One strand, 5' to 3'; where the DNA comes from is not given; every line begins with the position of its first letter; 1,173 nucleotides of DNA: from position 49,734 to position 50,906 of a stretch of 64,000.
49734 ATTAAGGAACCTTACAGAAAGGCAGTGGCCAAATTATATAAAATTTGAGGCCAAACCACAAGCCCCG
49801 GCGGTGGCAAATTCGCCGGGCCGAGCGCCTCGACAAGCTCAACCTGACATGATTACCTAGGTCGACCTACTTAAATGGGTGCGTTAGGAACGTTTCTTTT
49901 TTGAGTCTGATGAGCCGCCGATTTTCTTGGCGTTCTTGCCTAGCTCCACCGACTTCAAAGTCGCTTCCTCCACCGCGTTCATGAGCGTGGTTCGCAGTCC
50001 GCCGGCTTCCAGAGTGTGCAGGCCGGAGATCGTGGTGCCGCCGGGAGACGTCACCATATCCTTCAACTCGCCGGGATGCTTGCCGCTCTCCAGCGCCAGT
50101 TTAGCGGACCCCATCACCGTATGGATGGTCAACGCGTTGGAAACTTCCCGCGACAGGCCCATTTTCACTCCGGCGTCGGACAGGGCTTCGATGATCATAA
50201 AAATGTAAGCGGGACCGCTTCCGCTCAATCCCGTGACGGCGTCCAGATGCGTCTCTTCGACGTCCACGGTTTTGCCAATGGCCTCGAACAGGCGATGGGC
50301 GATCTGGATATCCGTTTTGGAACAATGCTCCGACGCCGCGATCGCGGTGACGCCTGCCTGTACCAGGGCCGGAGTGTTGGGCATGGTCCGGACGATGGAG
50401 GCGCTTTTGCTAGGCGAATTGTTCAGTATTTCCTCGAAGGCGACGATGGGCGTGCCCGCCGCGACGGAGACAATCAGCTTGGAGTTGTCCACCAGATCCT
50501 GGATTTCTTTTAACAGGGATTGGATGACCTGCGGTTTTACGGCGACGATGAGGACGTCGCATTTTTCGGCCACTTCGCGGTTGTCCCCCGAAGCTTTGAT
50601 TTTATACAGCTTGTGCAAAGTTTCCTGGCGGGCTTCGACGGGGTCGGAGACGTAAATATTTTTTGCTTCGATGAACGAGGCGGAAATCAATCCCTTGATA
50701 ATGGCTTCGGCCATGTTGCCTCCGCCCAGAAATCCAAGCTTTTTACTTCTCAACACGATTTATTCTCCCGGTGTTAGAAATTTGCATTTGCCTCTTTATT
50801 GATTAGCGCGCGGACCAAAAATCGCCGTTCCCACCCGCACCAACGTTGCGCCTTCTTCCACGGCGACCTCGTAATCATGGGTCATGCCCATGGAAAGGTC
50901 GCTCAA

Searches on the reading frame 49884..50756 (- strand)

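Call 57: search_protein_families(library=pfam, proteins=[window:49884-50756:-], max_evalue=0.001)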
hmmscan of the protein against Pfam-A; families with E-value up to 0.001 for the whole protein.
window:49884-50756:- (290 aa): 5 families
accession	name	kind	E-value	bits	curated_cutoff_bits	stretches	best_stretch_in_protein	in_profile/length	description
PF14748.11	P5CR_dimer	-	8e-41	139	25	1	168-272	1-105/105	Pyrroline-5-carboxylate reductase dimerisation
PF03807.23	F420_oxidored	-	4.1e-20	72.6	21.6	1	6-101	1-94/94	NADP oxidoreductase coenzyme F420-dependent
PF01210.29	NAD_Gly3P_dh_N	-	3.5e-05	24.3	23.1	0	52-101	56-105/158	NAD-dependent glycerol-3-phosphate dehydrogenase N-terminus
PF02423.21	OCD_Mu_crystall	-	0.00011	21.8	24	1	4-103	129-229/314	Ornithine cyclodeaminase/mu-crystallin family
PF02558.23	ApbA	-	0.00066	19.8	22.2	0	40-99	56-100/150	Ketopantoate reductase PanE/ApbA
